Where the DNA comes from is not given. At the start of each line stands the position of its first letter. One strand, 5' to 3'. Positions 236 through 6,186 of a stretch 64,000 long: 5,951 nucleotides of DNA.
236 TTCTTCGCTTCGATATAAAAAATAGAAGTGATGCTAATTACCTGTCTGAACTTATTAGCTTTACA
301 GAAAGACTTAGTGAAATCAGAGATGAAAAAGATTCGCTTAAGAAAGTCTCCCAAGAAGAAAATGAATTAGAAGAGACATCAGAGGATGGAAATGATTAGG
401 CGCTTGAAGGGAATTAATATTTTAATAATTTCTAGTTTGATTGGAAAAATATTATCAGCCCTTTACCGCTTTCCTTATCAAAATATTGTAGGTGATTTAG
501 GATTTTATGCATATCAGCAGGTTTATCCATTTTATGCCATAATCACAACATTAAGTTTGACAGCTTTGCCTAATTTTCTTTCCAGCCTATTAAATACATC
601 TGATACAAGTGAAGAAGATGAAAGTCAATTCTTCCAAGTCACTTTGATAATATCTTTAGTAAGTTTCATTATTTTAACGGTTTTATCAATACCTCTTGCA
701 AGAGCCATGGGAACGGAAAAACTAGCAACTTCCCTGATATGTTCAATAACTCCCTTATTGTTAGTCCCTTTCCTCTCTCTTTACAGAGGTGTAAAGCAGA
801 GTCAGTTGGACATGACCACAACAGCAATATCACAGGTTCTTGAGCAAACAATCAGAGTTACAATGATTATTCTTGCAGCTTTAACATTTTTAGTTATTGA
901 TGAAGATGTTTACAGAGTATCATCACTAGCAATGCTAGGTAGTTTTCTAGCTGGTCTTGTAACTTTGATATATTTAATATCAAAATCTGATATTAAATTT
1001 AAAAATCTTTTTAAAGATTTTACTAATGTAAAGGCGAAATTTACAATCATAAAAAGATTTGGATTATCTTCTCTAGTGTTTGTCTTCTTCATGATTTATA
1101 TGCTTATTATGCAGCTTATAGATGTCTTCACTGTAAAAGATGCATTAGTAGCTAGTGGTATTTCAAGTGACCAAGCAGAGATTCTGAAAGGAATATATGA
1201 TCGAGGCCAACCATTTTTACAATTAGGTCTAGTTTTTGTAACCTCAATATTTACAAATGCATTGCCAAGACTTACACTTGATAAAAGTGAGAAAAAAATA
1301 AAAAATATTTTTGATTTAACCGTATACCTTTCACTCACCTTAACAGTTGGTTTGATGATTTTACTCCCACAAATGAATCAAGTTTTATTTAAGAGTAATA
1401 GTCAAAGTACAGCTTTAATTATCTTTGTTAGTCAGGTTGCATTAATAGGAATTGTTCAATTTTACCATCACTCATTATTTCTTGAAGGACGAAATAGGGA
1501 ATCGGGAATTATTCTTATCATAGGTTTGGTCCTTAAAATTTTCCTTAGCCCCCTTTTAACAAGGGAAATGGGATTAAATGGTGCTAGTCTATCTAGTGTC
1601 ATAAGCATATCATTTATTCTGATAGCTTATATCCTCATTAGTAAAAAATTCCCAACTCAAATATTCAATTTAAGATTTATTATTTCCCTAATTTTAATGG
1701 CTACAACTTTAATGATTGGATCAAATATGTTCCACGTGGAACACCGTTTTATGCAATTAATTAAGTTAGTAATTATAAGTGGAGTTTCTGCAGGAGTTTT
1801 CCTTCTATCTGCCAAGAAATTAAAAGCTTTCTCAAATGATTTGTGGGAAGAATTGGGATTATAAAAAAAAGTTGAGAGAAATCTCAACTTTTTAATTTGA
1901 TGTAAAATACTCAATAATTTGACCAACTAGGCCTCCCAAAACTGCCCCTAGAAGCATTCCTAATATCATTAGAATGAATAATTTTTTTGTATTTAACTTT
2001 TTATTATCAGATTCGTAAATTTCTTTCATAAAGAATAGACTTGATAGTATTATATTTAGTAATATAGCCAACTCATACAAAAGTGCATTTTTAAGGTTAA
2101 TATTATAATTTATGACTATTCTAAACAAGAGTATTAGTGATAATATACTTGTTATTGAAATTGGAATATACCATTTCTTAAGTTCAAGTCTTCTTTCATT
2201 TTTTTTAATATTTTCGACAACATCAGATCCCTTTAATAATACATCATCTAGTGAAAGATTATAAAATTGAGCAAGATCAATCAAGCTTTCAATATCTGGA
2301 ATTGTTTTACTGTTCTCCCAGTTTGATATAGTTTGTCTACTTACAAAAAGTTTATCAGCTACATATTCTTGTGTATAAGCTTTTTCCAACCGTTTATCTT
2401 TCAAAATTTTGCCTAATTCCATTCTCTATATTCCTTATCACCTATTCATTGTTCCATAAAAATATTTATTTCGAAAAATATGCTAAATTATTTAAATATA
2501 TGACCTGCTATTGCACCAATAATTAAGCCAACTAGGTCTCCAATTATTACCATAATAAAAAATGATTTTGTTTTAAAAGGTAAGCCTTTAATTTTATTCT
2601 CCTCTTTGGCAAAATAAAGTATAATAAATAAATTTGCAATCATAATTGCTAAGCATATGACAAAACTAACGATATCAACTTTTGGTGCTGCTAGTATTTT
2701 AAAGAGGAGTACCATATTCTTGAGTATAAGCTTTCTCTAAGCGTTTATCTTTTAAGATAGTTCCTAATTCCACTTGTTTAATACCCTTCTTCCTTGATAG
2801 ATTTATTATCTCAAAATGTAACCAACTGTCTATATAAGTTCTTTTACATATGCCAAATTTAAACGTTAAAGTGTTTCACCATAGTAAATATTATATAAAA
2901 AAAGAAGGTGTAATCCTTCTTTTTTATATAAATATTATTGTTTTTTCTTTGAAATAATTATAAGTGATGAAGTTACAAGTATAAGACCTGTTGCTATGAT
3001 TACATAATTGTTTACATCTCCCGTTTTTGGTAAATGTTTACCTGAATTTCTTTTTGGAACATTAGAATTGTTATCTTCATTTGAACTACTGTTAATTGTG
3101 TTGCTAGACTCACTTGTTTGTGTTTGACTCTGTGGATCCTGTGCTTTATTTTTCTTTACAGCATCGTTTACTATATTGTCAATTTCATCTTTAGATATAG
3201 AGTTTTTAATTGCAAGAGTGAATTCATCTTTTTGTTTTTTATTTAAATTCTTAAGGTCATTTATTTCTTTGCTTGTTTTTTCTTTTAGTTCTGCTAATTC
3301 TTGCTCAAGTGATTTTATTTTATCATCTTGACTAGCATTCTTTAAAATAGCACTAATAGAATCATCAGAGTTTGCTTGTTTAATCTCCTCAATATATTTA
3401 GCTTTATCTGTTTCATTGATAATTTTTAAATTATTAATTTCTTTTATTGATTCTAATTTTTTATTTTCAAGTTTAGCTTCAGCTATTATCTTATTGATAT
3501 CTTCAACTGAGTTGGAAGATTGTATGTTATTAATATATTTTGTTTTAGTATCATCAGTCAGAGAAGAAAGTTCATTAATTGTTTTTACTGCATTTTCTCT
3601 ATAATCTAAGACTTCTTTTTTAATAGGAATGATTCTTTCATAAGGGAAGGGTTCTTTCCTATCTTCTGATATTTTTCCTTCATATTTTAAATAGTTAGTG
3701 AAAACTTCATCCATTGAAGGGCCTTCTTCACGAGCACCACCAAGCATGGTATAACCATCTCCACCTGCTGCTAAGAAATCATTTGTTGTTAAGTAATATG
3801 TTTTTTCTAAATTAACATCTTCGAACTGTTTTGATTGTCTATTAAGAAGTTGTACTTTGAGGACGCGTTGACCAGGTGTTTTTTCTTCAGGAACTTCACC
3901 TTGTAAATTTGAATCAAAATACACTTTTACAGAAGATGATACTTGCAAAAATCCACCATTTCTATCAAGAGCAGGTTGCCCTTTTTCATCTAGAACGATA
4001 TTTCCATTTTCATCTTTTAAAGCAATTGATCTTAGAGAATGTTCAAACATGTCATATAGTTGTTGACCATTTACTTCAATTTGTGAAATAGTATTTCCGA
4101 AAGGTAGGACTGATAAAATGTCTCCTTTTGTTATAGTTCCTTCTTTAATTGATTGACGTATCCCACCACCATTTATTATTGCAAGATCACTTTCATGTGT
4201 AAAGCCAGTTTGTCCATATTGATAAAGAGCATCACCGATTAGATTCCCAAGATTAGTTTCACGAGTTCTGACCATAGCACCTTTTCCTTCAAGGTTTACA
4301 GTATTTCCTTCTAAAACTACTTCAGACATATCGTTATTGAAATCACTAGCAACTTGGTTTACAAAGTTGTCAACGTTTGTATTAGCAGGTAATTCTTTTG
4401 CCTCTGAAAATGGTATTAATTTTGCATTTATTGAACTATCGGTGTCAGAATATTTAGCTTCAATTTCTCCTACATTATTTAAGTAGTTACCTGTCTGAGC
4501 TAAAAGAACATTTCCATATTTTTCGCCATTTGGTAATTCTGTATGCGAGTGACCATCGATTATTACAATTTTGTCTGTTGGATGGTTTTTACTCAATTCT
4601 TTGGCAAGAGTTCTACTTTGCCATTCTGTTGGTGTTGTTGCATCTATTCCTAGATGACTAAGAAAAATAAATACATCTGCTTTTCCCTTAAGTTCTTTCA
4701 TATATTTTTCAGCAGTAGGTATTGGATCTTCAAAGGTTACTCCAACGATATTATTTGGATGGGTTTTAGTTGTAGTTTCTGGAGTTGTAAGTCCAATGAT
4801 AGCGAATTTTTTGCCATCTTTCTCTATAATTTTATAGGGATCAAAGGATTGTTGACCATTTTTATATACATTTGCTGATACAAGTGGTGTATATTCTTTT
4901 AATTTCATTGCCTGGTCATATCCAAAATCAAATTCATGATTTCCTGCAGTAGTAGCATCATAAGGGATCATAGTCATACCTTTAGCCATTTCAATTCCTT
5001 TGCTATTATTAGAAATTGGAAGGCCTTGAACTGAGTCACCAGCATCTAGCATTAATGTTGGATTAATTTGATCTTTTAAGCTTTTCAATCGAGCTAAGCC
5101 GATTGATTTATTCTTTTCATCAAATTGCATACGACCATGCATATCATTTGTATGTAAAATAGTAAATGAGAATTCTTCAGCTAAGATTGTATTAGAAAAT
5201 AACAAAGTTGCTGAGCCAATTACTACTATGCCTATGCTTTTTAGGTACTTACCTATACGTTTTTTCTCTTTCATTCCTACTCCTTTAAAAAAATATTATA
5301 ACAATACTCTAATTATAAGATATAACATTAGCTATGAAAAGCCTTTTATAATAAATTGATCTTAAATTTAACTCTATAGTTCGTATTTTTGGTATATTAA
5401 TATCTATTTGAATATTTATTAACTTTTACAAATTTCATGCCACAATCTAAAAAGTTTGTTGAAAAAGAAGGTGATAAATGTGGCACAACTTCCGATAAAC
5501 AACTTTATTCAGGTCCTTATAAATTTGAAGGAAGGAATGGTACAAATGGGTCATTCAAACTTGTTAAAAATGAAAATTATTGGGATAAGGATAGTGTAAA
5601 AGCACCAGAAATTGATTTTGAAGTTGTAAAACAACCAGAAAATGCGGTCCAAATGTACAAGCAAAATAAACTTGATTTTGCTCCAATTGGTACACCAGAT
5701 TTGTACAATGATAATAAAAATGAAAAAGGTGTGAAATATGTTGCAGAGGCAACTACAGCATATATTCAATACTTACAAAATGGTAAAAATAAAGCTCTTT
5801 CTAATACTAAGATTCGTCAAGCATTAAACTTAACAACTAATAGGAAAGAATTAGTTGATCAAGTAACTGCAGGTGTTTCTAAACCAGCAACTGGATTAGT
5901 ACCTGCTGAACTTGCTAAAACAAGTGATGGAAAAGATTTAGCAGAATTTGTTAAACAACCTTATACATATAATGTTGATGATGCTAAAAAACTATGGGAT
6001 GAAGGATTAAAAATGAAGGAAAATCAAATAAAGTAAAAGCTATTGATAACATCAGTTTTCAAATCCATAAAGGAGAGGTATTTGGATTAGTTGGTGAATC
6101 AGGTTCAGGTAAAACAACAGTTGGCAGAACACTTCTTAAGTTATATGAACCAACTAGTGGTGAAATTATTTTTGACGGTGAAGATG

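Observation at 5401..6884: Remnant of an oligopeptide (Opp) ABC transporter operon: an OppA internal fragment directly abutting a start-less OppF-like ATPase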

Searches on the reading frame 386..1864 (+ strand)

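Call 34: search_protein_families(library=pfam, proteins=[window:386-1864:+], max_evalue=0.00001)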
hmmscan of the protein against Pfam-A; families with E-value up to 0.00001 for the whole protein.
window:386-1864:+ (492 aa): 1 family
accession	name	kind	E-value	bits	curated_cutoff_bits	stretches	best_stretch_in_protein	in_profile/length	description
PF01943.22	Polysacc_synt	-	6.4e-24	85.3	28.2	1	7-295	2-269/274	Polysaccharide biosynthesis protein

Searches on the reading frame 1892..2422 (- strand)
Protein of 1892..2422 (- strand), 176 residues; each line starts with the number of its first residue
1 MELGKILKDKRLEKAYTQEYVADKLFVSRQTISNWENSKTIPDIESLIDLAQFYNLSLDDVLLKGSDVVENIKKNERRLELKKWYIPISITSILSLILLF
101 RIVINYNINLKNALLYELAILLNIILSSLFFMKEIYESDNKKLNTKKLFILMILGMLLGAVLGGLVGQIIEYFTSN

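Call 34: search_protein_families(library=pfam, proteins=[window:1892-2422:-], max_evalue=0.00001)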
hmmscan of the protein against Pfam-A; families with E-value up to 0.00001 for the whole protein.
window:1892-2422:- (176 aa): 3 families
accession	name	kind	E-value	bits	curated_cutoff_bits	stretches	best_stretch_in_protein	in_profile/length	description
PF01381.28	HTH_3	-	2.5e-15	56.7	23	1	7-60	1-54/55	Helix-turn-helix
PF12844.13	HTH_19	-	2.1e-09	37.6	30.2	1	4-62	1-59/64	Helix-turn-helix domain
PF13560.12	HTH_31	-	3.3e-06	27.8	27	1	2-60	1-60/64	Helix-turn-helix domain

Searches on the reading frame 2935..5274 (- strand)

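Call 34: search_protein_families(library=pfam, proteins=[window:2935-5274:-], max_evalue=0.00001)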
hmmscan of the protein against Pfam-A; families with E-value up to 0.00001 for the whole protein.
window:2935-5274:- (779 aa): 3 families
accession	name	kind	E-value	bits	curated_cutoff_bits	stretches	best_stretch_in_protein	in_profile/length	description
PF02872.23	5_nucleotid_C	-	1e-32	113.8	23.6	1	332-511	11-156/158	5'-nucleotidase, C-terminal domain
PF01468.23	GA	-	6.1e-17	62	24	1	560-601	9-50/55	GA module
PF00149.33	Metallophos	-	7.1e-14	53.1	21.5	1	38-245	2-190/191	Calcineurin-like phosphoesterase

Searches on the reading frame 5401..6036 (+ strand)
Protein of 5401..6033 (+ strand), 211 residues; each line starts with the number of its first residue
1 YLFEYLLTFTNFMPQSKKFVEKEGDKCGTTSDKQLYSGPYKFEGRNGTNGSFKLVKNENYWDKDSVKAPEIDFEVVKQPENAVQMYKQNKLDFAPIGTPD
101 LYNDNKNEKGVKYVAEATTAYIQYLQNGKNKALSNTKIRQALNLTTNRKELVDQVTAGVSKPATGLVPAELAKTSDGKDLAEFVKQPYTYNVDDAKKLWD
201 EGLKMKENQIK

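Call 7: search_protein_families(library=pfam, proteins=[window:5401-6033:+], max_evalue=0.01)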
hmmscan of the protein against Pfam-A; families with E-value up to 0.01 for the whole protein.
window:5401-6033:+ (211 aa): 1 family
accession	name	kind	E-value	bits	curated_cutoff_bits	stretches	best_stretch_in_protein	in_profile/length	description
PF00496.27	SBP_bac_5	-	1.2e-33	117.2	32.4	1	9-203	88-277/368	Bacterial extracellular solute-binding proteins, family 5 Middle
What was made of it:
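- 5407..6012 (+): Internal fragment of oppA2 (family-5 solute-binding protein), codons 184-385 of 554. It has no signal peptide or lipobox region and no C-terminal lobe. Pfam SBP_bac_5 positions 88-277/368 (call 7).
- On Opp/Opt/Dpp peptide ABC importer (PepT family, TC 3.A.1.5) as a functional system: Only SBP_bac_5 profile positions 88-277/368 are present (call 7).
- Checked: The frame open from 5401 to the stop at 6034-6036 matches Pfam SBP_bac_5 only over profile positions 88-277 of 368 (E = 1.2e-33, call 7).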

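Call 8: search_protein_families(library=ncbifam, proteins=[window:5401-6033:+], max_evalue=0.01)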
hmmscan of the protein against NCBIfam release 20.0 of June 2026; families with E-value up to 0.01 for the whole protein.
window:5401-6033:+ (211 aa): 7 families
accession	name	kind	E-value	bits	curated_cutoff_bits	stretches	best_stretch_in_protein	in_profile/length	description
TIGR02294.1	nickel_nikA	equivalog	5.2e-13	48.4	393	1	18-202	142-326/501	nickel ABC transporter substrate-binding protein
NF011942.0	PRK15413.1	equivalog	6e-12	45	594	1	35-175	183-322/512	glutathione ABC transporter substrate-binding protein GsiB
NF045467.1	Opp4A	equivalog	7.4e-12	44.3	650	1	37-201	210-377/556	oligopeptide ABC transporter substrate-binding protein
NF045468.1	Opp5A_nikA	equivalog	2.1e-09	36.4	600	1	35-177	159-299/488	nickel ABC transporter substrate-binding protein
NF011684.0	PRK15104.1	equivalog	2.1e-08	33.4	947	1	3-201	181-376/543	oligopeptide ABC transporter substrate-binding protein OppA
NF043070.1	DppA_dipep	equivalog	8.9e-08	31.1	1005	1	58-201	230-365/535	dipeptide ABC transporter periplasmic-binding protein DppA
TIGR04028.1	SBP_KPN_01854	hypoth_equivalog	0.0014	17.3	468.5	1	107-204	240-332/509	TIGR04028 family ABC transporter substrate-binding protein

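Call 16: find_encoding_contigs(protein=window:5437-6036:+, flank=6000, max_places=6)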
Protein window:5437-6036:+ (199 aa): no gene with exactly this product is on record in the collection.

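Call 20: find_homologous_proteins(query=window:5407-6033:+, max_evalue=1e-20)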
Query window:5407-6033:+ (209 aa): 15 proteins with E <= 1e-20 among 263 candidates.
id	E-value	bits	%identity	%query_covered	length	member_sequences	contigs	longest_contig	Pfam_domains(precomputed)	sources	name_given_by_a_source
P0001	5.2e-73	263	63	97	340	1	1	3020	PF00496.28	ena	-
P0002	1.5e-53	200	54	88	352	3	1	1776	PF00496.28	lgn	-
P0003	2.7e-49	186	49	96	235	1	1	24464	PF00496.28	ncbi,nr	ncbi:oligopeptide-binding protein precursor [Streptococcus sobrinus DSM 20742 = ATCC 33478]|nr:oligo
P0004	1.1e-47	181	50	91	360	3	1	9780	PF00496.28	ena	-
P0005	2.5e-47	179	57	77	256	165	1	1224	PF00496.28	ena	-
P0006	1.9e-45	173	57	70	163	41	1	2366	PF00496.28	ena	-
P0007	5.7e-44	168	59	69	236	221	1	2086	PF00496.28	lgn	-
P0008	2.0e-42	163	47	96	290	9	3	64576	PF00496.28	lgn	-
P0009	2.6e-42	163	52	82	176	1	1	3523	PF00496.28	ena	-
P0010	6.0e-42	162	47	89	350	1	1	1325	PF00496.28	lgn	-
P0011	1.4e-39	154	54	72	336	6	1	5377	PF20934.4,PF00496.28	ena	-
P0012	9.2e-39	151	55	72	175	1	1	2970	PF00496.28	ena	-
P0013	1.8e-36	144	47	87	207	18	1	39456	PF00496.28,PF27766.1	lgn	-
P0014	1.5e-35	141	51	68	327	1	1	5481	PF00496.28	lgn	-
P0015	5.2e-32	129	58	56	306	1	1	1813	PF00496.28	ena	-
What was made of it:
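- Tried and rejected: Floricoccus proteins are evidently not in that database, so it added nothing beyond family assignment (call 20).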
